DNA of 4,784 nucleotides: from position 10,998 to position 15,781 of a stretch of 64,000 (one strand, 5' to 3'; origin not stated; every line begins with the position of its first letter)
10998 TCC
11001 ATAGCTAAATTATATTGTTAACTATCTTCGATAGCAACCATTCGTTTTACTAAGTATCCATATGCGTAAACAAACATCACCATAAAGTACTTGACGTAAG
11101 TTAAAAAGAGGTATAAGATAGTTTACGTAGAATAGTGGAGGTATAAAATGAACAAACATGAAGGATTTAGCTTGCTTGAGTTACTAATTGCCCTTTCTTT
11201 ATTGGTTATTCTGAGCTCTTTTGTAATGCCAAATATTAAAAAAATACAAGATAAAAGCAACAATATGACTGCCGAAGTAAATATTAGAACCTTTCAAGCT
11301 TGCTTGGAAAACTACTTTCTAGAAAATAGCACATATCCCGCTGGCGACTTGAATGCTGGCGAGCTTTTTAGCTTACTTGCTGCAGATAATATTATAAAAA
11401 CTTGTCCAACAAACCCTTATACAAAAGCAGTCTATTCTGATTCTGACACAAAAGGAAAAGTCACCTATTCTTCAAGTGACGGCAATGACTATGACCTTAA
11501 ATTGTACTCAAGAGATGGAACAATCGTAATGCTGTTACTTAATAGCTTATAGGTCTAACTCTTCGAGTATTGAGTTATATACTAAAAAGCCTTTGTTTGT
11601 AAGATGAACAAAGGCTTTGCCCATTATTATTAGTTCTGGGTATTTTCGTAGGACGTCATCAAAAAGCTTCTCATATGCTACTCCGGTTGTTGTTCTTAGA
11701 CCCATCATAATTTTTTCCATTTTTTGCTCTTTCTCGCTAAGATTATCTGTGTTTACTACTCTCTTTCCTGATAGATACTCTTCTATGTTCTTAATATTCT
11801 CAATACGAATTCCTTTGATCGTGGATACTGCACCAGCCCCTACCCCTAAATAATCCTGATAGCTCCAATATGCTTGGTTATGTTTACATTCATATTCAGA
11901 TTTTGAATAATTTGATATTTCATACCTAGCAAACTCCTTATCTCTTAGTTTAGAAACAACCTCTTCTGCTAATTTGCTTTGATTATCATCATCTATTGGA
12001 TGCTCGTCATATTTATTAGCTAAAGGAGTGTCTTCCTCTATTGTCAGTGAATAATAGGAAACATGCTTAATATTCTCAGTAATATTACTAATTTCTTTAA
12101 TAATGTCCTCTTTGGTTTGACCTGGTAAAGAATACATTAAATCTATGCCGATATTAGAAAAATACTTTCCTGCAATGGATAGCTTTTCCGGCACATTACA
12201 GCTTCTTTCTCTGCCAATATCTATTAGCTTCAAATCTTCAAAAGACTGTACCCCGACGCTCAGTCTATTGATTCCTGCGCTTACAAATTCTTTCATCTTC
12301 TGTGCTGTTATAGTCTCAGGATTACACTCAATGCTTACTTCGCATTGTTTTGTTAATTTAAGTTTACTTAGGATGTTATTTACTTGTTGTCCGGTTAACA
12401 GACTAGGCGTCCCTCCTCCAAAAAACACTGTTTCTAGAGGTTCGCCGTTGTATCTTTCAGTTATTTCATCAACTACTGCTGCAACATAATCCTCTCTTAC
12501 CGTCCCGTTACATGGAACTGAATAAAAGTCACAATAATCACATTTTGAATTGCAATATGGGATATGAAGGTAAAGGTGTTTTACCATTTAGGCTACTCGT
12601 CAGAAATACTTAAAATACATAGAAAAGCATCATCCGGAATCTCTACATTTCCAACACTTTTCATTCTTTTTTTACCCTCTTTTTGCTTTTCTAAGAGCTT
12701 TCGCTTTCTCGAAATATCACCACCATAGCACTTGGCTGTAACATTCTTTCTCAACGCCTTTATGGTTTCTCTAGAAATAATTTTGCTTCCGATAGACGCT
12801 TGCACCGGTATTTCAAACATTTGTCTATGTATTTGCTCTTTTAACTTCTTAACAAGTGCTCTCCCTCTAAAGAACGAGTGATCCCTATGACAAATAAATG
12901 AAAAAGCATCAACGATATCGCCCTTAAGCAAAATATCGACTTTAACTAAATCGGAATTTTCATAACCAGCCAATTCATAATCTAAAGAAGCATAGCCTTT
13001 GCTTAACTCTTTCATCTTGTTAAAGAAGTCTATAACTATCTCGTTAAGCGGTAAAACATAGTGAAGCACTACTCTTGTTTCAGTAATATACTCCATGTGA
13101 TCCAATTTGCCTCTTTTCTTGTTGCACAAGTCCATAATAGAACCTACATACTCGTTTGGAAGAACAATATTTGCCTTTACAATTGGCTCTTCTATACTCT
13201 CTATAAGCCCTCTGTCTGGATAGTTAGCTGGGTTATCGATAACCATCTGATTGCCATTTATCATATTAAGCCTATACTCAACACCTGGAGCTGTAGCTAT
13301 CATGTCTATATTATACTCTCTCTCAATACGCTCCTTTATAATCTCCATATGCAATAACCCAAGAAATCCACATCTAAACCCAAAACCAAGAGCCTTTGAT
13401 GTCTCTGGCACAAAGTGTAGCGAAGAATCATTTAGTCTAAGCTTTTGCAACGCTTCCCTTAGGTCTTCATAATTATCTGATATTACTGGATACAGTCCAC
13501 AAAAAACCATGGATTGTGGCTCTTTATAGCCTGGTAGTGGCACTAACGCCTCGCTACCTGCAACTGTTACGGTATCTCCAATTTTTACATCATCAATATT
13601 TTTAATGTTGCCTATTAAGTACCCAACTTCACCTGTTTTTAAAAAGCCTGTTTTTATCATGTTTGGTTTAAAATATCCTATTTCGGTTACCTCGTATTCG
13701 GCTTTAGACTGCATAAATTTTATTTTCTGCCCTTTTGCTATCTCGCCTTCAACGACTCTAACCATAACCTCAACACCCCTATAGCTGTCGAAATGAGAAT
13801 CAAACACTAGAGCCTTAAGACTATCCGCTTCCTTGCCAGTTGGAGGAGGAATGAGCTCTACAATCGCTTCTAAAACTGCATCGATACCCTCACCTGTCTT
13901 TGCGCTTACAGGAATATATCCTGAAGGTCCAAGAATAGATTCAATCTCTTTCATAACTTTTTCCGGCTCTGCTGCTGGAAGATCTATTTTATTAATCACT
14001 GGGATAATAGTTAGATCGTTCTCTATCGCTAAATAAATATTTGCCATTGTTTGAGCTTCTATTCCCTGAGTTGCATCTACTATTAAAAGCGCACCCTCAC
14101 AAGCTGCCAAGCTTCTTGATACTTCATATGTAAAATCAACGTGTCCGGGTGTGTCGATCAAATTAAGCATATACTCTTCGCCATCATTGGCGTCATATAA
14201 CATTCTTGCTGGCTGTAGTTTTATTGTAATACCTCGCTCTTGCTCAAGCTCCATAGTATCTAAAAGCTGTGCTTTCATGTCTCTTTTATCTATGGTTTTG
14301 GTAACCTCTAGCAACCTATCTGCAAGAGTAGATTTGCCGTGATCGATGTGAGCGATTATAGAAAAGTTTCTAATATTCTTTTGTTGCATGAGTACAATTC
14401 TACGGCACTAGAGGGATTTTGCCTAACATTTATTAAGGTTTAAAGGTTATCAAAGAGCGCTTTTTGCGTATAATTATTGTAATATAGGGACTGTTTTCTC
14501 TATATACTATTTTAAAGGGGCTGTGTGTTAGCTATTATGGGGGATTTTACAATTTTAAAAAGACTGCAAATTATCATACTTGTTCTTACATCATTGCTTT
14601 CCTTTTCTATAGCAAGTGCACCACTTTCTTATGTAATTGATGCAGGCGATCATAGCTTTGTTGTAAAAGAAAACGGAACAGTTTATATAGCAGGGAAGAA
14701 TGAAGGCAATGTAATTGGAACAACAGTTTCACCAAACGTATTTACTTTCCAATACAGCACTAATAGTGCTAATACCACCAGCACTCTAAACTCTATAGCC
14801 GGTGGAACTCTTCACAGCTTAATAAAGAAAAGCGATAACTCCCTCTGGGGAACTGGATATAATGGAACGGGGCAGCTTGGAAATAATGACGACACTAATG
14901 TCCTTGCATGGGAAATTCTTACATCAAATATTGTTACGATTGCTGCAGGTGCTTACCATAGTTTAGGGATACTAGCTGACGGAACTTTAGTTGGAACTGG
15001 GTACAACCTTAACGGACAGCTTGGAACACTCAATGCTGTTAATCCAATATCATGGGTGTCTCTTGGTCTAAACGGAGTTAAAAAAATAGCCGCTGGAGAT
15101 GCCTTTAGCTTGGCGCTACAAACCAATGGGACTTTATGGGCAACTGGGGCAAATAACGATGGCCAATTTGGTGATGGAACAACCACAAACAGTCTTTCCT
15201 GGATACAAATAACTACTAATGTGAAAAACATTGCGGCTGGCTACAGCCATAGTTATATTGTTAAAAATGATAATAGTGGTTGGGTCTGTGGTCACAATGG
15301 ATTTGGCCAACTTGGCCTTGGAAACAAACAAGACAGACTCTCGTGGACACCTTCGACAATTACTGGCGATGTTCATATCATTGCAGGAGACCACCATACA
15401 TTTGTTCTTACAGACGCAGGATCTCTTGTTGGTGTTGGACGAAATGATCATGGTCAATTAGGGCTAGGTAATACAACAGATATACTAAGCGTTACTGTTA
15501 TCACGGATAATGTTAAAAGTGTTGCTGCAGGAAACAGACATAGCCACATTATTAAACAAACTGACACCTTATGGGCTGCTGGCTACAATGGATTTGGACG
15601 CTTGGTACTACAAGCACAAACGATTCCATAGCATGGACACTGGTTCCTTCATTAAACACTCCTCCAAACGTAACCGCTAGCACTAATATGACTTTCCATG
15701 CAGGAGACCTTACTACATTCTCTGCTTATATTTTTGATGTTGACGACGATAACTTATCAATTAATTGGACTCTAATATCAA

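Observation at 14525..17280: RCC1-repeat (eukaryote-like beta-propeller) fused to Ig-like domains and a T9SS CTD, interrupted by a single-base frameshift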

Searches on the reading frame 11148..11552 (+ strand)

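Call 20: search_protein_families(library=ncbifam, max_evalue=0.1, proteins=[window:11148-11552:+])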
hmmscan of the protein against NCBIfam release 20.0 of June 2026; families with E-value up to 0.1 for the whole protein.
window:11148-11552:+ (134 aa): 12 families
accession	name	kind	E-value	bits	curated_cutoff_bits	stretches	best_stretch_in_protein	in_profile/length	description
TIGR01710.1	typeII_sec_gspG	equivalog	1.1e-10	41.7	88.85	1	6-123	2-118/134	type II secretion system major pseudopilin GspG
NF041013.1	T4P_ComGE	equivalog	3.1e-10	40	49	1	3-44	2-43/83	competence type IV pilus minor pilin ComGE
NF041775.1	typeIV_PilA_Myxo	equivalog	1.7e-06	28.1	400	1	4-63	10-69/214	type IV pilin protein PilA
TIGR02532.1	IV_pilin_GFxxxE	domain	8.7e-06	25.4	16.3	1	6-27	3-24/24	prepilin-type N-terminal cleavage/methylation domain-containing protein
NF040999.1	pilin_ComGC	equivalog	9e-06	25.8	75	1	5-64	2-61/84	competence type IV pilus major pilin ComGC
NF007800.0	PRK10506.1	equivalog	5e-05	23.2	158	1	1-86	5-91/163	prepilin peptidase-dependent protein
NF007862.0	PRK10574.1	equivalog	0.00086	19.5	138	1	1-59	1-59/145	prepilin peptidase-dependent pilin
NF041002.1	pilin_ComGF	equivalog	0.0011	19.2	80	1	5-42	2-39/139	competence type IV pilus minor pilin ComGF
TIGR01708.2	typeII_sec_gspH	equivalog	0.0075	16.3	80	1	4-52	1-46/169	type II secretion system minor pseudopilin GspH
NF040982.1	ComGD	equivalog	0.016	15.6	70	1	5-49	2-43/139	competence type IV pilus minor pilin ComGD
NF007848.0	PRK10557.1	equivalog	0.016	14.5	120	1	3-43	9-53/192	prepilin peptidase-dependent protein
TIGR01707.1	gspI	equivalog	0.056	13.9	44.35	0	6-40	1-35/101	type II secretion system minor pseudopilin GspI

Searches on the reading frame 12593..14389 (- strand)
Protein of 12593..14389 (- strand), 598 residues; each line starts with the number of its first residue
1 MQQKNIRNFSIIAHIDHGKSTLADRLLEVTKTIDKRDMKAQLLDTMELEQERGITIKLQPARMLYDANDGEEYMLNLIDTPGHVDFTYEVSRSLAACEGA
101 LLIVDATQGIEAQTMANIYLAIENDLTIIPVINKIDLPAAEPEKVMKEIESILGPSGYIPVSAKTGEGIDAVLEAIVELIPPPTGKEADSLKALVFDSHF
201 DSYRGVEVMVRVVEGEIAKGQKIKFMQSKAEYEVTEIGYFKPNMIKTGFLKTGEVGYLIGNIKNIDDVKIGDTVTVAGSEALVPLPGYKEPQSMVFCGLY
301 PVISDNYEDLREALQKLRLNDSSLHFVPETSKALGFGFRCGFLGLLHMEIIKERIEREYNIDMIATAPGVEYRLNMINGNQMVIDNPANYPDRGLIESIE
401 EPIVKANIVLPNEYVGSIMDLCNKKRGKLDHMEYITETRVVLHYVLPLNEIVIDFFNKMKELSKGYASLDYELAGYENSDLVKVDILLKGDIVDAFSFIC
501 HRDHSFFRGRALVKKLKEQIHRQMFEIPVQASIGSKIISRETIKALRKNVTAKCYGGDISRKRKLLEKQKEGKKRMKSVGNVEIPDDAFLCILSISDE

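Call 15: list_cluster_members(proteins=[window:12593-14389:-, window:18831-19838:-, window:29559-31916:+, window:1277-3001:-, window:41587-43869:-, window:14537-15631:+])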
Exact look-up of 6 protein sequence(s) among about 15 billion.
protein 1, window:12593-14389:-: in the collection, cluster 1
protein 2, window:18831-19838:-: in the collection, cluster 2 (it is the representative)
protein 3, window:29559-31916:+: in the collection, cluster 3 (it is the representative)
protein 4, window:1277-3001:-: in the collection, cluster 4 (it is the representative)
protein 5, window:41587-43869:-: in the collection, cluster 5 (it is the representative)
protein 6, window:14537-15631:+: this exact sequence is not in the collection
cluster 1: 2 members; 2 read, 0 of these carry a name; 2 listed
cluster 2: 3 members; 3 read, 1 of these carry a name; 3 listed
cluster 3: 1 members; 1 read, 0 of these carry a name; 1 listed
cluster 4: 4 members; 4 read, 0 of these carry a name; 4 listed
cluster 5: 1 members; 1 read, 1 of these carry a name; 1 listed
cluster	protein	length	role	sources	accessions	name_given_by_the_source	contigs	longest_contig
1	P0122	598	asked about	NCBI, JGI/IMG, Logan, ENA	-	-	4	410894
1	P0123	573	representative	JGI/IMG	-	-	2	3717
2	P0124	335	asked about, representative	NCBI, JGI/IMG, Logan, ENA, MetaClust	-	\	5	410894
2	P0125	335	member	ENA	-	-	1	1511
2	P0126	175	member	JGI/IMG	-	-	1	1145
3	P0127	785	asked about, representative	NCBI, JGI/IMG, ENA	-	-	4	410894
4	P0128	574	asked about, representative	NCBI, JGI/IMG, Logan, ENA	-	-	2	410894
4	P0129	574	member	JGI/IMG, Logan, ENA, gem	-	-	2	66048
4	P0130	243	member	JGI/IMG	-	-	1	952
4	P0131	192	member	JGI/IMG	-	-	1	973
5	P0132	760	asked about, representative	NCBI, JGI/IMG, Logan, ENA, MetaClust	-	\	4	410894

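Call 17: find_encoding_contigs(protein=P0129, flank=10000, max_places=6)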
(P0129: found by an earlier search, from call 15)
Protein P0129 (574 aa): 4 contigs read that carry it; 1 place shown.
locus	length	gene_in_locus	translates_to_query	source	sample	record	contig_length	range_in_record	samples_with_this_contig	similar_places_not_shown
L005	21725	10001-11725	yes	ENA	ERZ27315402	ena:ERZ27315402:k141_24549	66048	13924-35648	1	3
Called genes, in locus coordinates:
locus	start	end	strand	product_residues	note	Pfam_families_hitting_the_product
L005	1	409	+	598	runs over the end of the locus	PF00009:GTP_EFTU, PF03144:GTP_EFTU_D2, PF00679:EFG_C, PF06421:LepA_C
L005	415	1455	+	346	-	PF04055:Radical_SAM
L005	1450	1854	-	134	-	PF07963:N_methyl (weak)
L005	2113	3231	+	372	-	-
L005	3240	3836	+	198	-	PF01613:Flavin_Reduct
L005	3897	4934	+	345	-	-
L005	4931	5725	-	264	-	-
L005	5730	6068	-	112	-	-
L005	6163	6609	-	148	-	PF00588:SpoU_methylase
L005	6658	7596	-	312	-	PF01207:Dus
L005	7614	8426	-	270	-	PF02195:ParB_N, PF17762:HTH_ParB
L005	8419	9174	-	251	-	PF00142:Fer4_NifH (weak), PF01656:CbiA, PF02374:ArsA_ATPase, PF06564:CBP_BcsQ, PF09140:MipZ, PF10609:ParA, PF13614:AAA_31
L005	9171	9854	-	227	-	PF02527:GidB, PF05175:MTS (weak), PF13847:Methyltransf_31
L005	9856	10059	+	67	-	-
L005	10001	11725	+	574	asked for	PF00795:CN_hydrolase (weak), PF02540:NAD_synthase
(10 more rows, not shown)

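Call 18: find_encoding_contigs(protein=P0123, flank=10000, max_places=6)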
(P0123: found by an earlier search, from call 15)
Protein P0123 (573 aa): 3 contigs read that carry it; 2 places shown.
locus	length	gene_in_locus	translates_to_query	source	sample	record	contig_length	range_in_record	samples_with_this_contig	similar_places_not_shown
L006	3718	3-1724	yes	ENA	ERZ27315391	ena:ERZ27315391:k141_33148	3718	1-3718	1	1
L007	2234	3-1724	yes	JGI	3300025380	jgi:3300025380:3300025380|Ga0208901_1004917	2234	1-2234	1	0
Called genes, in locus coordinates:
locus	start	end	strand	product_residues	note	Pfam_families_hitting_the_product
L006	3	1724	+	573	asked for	PF00009:GTP_EFTU, PF03144:GTP_EFTU_D2, PF00679:EFG_C, PF06421:LepA_C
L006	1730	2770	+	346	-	PF04055:Radical_SAM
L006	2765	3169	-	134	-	PF07963:N_methyl (weak)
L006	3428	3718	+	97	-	?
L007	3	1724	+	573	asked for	PF00009:GTP_EFTU, PF03144:GTP_EFTU_D2, PF00679:EFG_C, PF06421:LepA_C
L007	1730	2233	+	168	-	?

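Call 23: find_homologous_proteins(query=window:12593-14389:-, max_evalue=1e-100)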
Query window:12593-14389:- (598 aa): 8000 proteins with E <= 1e-100 among 8000 candidates; the best 120 are listed.
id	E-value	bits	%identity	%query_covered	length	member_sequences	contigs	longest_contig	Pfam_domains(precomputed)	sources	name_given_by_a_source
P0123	0.0e+0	1272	100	96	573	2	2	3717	PF00679.31,PF06421.18,PF00009.34,PF03144.32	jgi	-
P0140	0.0e+0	1116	83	100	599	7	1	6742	PF00679.31,PF14492.13,PF06421.18,PF00009.34,PF03144.32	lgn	-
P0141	0.0e+0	1110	81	100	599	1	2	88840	PF00679.31,PF14492.13,PF06421.18,PF00009.34,PF03144.32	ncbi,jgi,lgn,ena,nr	ncbi:MAG: translation elongation factor 4 [Candidatus Margulisbacteria bacterium]|nr:translation elo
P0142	0.0e+0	1088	81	100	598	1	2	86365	PF00679.31,PF14492.13,PF06421.18,PF00009.34,PF03144.32,PF00071.29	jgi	jgi:GTP-binding protein LepA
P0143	2.4e-283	959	71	99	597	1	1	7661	PF00679.31,PF06421.18,PF00009.34,PF03144.32,PF00071.29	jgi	jgi:GTP-binding protein LepA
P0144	2.7e-283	959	71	100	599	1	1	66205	PF00679.31,PF06421.18,PF00009.34,PF03144.32,PF00071.29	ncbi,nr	ncbi:MAG: translation elongation factor 4 [Candidatus Margulisbacteria bacterium]|nr:translation elo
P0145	1.1e-282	957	70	100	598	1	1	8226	PF00679.31,PF06421.18,PF00009.34,PF03144.32,PF00071.29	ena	-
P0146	8.8e-282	954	70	99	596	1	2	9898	PF00679.31,PF14492.13,PF06421.18,PF00009.34,PF03144.32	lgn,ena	-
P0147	6.1e-281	951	70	100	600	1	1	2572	PF01926.30,PF00679.31,PF14492.13,PF06421.18,PF00009.34,PF03144.32,PF00071.29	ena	-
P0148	2.0e-280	949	71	100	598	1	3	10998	PF00679.31,PF06421.18,PF00009.34,PF03144.32,PF00071.29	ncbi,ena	-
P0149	1.1e-278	944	70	100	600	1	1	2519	PF01926.30,PF00679.31,PF14492.13,PF06421.18,PF00009.34,PF10662.16,PF03144.32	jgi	jgi:GTP-binding protein LepA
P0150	4.6e-278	941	70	99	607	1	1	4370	PF00679.31,PF06421.18,PF00009.34,PF03144.32,PF00071.29,PF22042.3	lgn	-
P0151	3.8e-277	938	70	100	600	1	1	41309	PF00679.31,PF14492.13,PF06421.18,PF00009.34,PF03144.32,PF00071.29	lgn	-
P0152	4.4e-277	938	70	100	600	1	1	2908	PF01926.30,PF00679.31,PF06421.18,PF00009.34,PF10662.16,PF03144.32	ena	-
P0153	5.2e-276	935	69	100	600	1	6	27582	PF01926.30,PF00679.31,PF06421.18,PF00009.34,PF10662.16,PF03144.32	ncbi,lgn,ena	-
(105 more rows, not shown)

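Call 25: find_encoding_contigs(protein=P0141, flank=10000, max_places=3)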
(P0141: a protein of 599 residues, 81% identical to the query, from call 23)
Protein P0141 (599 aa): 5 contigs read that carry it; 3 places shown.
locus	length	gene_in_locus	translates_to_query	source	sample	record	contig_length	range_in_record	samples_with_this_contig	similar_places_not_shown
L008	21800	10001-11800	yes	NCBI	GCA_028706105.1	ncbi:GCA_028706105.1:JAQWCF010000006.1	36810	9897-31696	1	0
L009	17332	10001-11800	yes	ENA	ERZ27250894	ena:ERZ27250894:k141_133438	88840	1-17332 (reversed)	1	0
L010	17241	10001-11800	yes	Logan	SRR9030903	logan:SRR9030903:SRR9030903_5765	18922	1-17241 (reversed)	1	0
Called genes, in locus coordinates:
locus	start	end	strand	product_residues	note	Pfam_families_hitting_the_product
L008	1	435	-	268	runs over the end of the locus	PF05258:DciA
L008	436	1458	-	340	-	PF02463:SMC_N, PF13175:AAA_15 (weak), PF13555:AAA_29 (weak), PF13304:AAA_21 (faint)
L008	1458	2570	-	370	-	PF00712:DNA_pol3_beta, PF02767:DNA_pol3_beta_2, PF02768:DNA_pol3_beta_3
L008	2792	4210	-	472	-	PF11638:DnaA_N, PF01695:IstB_IS21, PF00308:Bac_DnaA, PF01637:ATPase_2 (faint), PF00004:AAA (weak), PF08299:Bac_DnaA_C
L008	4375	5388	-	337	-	PF04055:Radical_SAM, PF06968:BATS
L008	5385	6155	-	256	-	PF05690:ThiG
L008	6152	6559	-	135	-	-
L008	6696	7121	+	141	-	-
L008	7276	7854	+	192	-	-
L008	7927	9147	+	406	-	PF01136:Peptidase_U32, PF16325:Peptidase_U32_C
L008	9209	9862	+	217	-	-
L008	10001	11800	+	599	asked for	PF00009:GTP_EFTU, PF03144:GTP_EFTU_D2, PF14492:EFG_III (weak), PF00679:EFG_C, PF06421:LepA_C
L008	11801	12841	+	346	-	PF04055:Radical_SAM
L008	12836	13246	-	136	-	PF07963:N_methyl (weak)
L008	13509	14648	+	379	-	-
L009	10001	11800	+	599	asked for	PF00009:GTP_EFTU, PF03144:GTP_EFTU_D2, PF14492:EFG_III (weak), PF00679:EFG_C, PF06421:LepA_C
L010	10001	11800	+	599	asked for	PF00009:GTP_EFTU, PF03144:GTP_EFTU_D2, PF14492:EFG_III (weak), PF00679:EFG_C, PF06421:LepA_C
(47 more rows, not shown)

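Call 26: find_encoding_contigs(protein=P0142, flank=10000, max_places=3)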
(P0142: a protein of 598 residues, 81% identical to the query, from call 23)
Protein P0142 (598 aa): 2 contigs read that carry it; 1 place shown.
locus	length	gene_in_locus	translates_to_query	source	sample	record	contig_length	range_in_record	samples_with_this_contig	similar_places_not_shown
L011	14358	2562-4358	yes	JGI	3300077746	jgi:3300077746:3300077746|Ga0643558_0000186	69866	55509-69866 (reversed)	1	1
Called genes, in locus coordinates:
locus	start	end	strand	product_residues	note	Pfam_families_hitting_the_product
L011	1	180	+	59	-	?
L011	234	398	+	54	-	-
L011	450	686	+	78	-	-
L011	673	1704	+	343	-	PF00512:HisKA, PF02518:HATPase_c, PF14501:HATPase_c_5 (weak)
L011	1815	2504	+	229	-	PF00072:Response_reg, PF00486:Trans_reg_C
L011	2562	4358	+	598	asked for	PF00009:GTP_EFTU, PF00071:Ras (faint), PF03144:GTP_EFTU_D2, PF14492:EFG_III (weak), PF00679:EFG_C, PF06421:LepA_C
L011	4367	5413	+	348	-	PF04055:Radical_SAM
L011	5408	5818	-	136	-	PF07963:N_methyl (weak)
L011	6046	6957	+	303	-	PF00294:PfkB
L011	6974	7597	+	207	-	PF02545:Maf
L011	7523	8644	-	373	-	PF04963:Sigma54_CBD, PF04552:Sigma54_DBD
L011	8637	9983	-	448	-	PF00158:Sigma54_activat, PF14532:Sigma54_activ_2, PF07724:AAA_2, PF00004:AAA, PF07726:AAA_3 (weak), PF07728:AAA_5, PF25601:AAA_lid_14, PF02954:HTH_8, +1 more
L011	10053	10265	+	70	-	-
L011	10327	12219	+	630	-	PF01134:GIDA, PF21680:GIDA_C_1st, PF13932:SAM_GIDA_C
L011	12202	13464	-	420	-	-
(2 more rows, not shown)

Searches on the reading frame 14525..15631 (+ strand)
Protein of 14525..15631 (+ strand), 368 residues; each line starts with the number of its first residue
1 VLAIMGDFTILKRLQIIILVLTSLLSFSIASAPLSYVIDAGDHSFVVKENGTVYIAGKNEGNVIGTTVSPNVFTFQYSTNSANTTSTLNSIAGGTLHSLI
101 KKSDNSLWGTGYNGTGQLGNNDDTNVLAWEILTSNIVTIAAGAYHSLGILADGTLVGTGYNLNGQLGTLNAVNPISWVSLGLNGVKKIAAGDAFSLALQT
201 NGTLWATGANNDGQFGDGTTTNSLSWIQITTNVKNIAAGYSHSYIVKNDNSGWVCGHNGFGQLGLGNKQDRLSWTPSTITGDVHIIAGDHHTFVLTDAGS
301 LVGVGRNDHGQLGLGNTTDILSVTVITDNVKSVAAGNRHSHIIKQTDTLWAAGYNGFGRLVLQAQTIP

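Call 11: list_cluster_members(proteins=[P0001, window:14525-15631:+, window:17277-17939:+])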
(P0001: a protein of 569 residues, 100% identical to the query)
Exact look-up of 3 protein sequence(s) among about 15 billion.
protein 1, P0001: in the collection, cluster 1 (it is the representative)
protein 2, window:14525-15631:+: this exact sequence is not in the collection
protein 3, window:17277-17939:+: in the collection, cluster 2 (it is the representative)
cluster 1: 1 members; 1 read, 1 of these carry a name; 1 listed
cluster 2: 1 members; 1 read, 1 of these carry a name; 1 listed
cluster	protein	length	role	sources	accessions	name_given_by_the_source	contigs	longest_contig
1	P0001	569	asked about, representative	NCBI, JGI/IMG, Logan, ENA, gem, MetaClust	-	\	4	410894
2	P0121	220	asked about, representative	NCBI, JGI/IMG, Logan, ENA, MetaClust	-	\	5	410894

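Call 68: find_encoding_contigs(protein=window:14537-15631:+, flank=3000, max_places=10)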
Protein window:14537-15631:+ (364 aa): 12 contigs read that carry it; 4 places shown.
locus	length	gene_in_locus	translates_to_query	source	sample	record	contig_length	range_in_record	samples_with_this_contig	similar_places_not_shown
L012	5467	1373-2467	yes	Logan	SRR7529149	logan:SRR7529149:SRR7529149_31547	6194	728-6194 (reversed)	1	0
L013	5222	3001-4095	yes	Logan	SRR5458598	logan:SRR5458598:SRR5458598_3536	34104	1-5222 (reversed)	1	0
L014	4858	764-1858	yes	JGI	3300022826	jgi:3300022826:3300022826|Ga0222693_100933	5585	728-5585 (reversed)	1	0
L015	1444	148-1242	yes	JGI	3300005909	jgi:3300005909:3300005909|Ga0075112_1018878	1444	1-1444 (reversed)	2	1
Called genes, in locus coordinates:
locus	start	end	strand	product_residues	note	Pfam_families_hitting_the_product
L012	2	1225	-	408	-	?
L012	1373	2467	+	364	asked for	-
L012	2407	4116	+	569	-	PF18911:PKD_4 (faint)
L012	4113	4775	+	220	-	-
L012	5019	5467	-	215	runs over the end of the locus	PF00702:Hydrolase, PF12710:HAD, PF08282:Hydrolase_3 (weak)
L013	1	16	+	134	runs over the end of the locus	PF07963:N_methyl (weak)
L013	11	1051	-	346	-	PF04055:Radical_SAM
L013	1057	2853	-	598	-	PF00009:GTP_EFTU, PF03144:GTP_EFTU_D2, PF00679:EFG_C, PF06421:LepA_C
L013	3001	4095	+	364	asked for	-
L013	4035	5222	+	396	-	?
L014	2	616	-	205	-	?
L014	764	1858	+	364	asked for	-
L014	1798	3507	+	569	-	PF18911:PKD_4 (faint)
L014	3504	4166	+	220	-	-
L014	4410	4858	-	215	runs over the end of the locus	PF00702:Hydrolase, PF12710:HAD, PF08282:Hydrolase_3 (weak)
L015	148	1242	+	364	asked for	-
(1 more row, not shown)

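Call 73: search_protein_families(library=pfam, max_evalue=0.01, proteins=[window:14525-15631:+])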
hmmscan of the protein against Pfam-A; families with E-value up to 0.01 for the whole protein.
window:14525-15631:+ (368 aa): 5 families
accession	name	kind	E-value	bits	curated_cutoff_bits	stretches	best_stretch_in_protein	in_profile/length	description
PF25390.1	WD40_RLD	-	2.2e-74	251.4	150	2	134-363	89-333/363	RCC1-like domain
PF13540.12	RCC1_2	-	3.6e-45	151.1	22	6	185-214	1-30/30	Regulator of chromosome condensation (RCC1) repeat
PF00415.24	RCC1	-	3.5e-25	88.8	21.7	4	253-295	5-50/50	Regulator of chromosome condensation (RCC1) repeat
PF20395.3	CTD3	-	0.0013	19.3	28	0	95-130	70-106/162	C-terminal domain 3 of the ABC-three component (ABC-3C) systems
PF25384.1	Alsin_RLD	-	0.0018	18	100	0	181-233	273-323/405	Alsin RCC1-like domain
